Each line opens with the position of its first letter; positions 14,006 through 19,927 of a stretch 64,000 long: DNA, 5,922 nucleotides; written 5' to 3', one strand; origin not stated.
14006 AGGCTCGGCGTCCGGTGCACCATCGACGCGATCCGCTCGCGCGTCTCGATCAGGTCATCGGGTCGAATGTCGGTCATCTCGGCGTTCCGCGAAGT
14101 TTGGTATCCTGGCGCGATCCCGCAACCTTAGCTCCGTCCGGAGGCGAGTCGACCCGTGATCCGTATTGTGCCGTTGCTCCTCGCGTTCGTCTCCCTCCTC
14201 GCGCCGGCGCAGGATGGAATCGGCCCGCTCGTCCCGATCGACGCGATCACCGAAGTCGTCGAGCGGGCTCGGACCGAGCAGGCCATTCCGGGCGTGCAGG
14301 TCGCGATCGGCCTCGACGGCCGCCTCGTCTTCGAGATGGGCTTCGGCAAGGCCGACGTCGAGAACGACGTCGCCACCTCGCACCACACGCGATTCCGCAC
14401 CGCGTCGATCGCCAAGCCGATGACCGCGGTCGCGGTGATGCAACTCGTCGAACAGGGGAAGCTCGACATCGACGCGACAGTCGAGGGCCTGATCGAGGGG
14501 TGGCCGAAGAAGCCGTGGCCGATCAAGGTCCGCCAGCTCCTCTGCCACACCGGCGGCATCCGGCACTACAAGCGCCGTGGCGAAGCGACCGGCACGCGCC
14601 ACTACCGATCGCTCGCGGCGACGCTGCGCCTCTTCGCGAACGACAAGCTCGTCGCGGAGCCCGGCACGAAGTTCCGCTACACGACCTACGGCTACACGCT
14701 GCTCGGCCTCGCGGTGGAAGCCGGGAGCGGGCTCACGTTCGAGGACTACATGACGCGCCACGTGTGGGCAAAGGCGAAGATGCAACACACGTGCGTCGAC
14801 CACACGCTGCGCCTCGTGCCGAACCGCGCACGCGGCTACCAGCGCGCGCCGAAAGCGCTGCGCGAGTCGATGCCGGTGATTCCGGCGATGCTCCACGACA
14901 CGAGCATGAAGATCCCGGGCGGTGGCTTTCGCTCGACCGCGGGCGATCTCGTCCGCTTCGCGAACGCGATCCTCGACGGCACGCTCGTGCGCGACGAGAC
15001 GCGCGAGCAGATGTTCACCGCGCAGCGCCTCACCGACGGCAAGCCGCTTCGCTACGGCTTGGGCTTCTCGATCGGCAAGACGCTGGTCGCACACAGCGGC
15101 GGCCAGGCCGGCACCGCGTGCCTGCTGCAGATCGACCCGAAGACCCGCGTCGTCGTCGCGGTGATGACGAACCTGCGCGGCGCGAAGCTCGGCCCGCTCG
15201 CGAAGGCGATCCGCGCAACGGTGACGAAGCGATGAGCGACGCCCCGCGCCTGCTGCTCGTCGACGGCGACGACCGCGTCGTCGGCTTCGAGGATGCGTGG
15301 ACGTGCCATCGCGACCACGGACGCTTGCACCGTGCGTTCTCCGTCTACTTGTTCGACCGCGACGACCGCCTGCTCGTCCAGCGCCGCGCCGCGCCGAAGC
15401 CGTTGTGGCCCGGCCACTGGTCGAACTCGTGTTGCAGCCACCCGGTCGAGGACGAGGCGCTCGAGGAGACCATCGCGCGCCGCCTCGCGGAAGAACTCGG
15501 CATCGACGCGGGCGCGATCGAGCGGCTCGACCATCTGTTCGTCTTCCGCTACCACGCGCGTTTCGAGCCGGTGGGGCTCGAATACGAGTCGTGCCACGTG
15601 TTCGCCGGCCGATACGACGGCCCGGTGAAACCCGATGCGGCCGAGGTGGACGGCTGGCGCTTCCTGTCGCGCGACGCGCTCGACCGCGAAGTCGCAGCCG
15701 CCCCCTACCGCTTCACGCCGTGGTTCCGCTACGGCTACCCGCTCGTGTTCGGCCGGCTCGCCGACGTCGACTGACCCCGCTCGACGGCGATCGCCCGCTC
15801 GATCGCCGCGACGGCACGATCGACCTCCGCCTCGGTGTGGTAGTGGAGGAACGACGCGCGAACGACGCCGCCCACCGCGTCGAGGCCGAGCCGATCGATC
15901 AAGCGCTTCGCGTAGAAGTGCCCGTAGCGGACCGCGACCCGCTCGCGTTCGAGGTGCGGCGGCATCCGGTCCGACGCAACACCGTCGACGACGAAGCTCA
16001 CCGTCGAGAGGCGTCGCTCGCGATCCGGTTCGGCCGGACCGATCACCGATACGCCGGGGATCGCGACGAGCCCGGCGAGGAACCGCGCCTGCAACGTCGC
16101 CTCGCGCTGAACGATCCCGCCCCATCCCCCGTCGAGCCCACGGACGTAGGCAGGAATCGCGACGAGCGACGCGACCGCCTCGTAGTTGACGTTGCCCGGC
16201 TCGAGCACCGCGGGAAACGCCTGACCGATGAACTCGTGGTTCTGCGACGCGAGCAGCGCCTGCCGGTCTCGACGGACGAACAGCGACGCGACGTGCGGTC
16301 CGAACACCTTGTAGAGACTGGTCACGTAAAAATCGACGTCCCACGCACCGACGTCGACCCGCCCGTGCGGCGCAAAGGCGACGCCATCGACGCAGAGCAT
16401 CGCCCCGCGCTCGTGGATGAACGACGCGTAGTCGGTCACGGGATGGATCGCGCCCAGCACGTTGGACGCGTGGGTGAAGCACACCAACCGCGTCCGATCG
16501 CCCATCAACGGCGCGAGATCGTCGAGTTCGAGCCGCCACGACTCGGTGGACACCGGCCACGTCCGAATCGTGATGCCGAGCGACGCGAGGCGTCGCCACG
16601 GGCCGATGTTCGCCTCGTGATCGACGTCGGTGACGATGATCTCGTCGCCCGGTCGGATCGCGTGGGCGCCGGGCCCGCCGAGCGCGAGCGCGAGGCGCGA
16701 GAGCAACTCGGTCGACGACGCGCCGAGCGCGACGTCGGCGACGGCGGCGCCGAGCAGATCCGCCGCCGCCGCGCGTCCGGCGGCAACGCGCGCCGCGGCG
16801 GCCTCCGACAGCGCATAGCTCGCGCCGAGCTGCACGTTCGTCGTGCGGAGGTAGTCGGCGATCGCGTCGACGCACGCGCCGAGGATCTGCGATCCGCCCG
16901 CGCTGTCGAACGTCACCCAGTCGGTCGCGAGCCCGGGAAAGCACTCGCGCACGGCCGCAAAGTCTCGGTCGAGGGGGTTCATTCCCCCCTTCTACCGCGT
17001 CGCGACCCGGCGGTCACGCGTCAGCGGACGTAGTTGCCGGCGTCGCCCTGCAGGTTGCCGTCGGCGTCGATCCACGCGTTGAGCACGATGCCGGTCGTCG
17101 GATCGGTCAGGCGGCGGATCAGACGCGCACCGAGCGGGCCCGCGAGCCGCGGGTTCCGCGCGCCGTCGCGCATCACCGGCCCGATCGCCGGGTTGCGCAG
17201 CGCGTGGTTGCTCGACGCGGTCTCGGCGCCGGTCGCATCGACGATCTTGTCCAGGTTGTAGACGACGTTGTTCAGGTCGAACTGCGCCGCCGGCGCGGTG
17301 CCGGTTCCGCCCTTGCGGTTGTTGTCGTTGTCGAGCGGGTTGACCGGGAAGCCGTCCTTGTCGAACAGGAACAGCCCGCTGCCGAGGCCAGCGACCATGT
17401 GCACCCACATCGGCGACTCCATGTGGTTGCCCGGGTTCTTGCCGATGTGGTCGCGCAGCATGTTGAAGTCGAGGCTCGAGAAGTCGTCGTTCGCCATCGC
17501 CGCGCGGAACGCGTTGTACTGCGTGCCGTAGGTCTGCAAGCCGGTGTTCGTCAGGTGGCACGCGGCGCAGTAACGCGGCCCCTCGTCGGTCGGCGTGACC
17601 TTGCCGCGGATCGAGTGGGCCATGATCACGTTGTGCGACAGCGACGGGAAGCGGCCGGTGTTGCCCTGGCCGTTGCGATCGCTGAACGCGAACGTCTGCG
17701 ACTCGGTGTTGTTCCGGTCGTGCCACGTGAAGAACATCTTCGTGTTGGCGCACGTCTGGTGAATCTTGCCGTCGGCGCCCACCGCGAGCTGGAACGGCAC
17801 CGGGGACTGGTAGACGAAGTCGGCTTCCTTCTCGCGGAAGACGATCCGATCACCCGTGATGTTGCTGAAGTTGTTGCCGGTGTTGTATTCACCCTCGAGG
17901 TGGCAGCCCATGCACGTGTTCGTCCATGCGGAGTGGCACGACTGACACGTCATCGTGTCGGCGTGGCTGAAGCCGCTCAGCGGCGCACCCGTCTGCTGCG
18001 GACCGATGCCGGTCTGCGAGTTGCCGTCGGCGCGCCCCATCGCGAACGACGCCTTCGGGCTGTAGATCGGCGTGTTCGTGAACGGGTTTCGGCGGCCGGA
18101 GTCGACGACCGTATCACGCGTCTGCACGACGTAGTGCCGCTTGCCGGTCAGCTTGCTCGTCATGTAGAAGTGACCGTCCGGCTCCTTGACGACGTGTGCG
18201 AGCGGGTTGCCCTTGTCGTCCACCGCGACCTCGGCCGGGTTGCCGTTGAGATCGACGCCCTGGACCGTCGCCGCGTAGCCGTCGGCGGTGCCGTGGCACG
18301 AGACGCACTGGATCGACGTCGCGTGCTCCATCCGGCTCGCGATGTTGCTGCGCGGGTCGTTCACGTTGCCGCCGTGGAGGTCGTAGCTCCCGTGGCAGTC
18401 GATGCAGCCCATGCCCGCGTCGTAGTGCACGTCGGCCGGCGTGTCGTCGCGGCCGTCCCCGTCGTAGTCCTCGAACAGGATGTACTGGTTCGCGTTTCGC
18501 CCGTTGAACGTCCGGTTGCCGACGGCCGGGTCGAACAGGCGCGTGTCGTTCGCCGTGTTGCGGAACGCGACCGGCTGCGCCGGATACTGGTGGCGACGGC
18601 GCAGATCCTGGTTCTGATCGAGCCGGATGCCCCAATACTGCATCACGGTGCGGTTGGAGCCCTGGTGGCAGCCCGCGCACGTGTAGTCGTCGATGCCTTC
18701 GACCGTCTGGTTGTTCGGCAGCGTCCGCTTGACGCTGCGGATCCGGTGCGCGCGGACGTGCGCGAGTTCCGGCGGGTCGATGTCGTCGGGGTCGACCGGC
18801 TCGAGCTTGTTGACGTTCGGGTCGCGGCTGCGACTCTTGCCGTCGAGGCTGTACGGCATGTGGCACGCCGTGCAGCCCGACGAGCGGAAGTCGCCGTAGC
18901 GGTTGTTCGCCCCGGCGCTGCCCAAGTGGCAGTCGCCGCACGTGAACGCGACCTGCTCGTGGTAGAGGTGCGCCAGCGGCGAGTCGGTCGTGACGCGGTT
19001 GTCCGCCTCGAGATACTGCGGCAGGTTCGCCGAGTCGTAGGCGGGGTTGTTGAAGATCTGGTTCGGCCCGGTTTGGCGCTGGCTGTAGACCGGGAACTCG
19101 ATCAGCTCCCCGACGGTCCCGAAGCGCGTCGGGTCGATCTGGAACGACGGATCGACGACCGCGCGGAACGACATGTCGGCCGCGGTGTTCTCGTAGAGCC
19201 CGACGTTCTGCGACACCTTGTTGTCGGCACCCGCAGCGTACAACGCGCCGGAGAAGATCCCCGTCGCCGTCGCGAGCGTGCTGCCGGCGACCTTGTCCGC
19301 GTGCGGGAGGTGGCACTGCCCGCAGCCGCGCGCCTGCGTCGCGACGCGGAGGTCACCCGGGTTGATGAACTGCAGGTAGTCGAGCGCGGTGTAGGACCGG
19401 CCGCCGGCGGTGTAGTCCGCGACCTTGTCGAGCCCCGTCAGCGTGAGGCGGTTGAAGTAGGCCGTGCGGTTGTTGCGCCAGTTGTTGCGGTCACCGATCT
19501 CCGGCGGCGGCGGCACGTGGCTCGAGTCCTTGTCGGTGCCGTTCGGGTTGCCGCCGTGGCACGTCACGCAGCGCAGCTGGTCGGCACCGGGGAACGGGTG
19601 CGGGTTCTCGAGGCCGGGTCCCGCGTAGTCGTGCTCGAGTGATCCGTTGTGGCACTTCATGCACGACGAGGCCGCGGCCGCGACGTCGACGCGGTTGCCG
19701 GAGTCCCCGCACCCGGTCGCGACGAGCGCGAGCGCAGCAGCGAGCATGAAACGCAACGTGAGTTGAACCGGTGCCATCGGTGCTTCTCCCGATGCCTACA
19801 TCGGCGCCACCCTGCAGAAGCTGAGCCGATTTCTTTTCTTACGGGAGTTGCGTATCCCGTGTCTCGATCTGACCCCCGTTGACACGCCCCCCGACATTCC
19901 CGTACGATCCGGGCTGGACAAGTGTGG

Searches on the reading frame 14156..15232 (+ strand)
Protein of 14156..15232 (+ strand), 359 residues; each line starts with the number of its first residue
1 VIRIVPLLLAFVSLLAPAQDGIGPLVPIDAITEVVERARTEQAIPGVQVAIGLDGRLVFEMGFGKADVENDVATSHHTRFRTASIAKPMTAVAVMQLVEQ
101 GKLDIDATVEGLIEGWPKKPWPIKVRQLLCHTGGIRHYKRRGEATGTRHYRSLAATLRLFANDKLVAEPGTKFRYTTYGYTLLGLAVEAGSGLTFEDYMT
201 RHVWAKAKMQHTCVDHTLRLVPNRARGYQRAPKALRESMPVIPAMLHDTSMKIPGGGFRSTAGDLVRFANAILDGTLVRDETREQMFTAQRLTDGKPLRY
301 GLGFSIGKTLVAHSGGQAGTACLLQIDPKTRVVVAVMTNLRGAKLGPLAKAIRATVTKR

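Call 67: search_protein_families(library=pfam, max_evalue=0.001, proteins=[window:14156-15232:+])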
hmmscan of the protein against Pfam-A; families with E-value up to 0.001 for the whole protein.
window:14156-15232:+ (359 aa): 2 families
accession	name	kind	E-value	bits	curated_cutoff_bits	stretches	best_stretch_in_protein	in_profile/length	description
PF00144.29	Beta-lactamase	-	3.8e-66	224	27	1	33-343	3-313/329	Beta-lactamase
PF13354.11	Beta-lactamase2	-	1.1e-06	28.5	22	0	72-109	13-50/214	Beta-lactamase enzyme family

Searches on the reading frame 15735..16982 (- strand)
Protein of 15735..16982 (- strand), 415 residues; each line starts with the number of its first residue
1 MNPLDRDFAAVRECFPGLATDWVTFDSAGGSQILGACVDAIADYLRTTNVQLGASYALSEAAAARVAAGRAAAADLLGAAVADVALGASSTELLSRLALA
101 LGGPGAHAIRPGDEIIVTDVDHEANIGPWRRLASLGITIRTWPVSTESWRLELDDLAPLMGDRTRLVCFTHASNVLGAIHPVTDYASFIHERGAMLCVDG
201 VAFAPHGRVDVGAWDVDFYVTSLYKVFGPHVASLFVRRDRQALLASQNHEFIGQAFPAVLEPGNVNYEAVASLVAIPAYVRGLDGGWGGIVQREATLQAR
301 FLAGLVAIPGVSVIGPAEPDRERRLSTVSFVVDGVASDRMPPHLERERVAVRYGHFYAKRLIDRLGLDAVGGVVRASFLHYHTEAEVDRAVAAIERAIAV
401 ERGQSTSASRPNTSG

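Call 67: search_protein_families(library=pfam, max_evalue=0.001, proteins=[window:15735-16982:-])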
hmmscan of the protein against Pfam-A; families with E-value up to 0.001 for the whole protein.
window:15735-16982:- (415 aa): 1 family
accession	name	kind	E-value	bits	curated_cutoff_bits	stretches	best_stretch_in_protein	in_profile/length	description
PF00266.25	Aminotran_5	-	2.6e-55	188.3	21.5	1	24-389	2-370/371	Aminotransferase class-V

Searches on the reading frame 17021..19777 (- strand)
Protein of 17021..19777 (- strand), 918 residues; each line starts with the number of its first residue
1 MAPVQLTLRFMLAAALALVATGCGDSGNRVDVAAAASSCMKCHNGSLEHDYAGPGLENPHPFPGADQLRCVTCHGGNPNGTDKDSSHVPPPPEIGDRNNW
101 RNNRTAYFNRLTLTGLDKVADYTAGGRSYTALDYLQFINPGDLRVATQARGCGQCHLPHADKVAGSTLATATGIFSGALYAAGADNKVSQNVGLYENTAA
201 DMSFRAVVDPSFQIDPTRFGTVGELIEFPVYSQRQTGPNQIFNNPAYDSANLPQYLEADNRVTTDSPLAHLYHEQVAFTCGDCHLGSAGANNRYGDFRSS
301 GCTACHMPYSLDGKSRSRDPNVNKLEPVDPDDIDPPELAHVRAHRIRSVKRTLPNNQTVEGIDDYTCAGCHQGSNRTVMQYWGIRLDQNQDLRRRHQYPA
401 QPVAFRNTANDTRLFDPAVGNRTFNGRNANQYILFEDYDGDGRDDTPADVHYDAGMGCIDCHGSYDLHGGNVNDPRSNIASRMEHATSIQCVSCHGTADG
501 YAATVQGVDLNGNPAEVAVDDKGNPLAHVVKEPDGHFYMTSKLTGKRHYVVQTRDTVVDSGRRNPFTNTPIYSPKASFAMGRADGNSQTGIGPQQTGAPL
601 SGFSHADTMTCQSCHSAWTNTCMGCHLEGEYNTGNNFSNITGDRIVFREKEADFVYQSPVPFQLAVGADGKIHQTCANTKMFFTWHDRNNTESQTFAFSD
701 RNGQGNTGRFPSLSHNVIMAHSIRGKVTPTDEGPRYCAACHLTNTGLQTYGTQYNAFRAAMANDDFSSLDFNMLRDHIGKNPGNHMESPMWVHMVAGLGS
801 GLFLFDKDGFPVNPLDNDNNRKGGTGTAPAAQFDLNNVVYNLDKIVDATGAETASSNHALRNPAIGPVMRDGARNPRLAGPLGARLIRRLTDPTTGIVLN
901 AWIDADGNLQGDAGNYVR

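Call 45: search_protein_families(library=pfam, max_evalue=0.001, proteins=[window:17021-19777:-])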
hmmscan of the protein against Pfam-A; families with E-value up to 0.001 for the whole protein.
window:17021-19777:- (918 aa): 5 families
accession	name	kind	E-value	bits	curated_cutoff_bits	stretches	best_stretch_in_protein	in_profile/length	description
PF14537.11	Cytochrom_c3_2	-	2.5e-13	50.7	25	0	456-497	27-66/79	Cytochrome c3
PF14522.11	Cytochrome_C7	-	2.8e-10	40.3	24.8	0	448-500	5-53/67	Cytochrome c7 and related cytochrome c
PF22113.1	Mtrc-MtrF_II-IV_dom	-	1.8e-07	31.3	30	0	279-382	8-99/176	Outer membrane cytochrome MtrC/MtrF-like, domains II/IV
PF02085.21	Cytochrom_CIII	-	2.2e-05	25.2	22.9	0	263-308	18-55/101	Class III cytochrome C family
PF13435.11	Cytochrome_C554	-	0.00059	21.2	20.8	0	35-75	47-84/84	Cytochrome c554 and c-prime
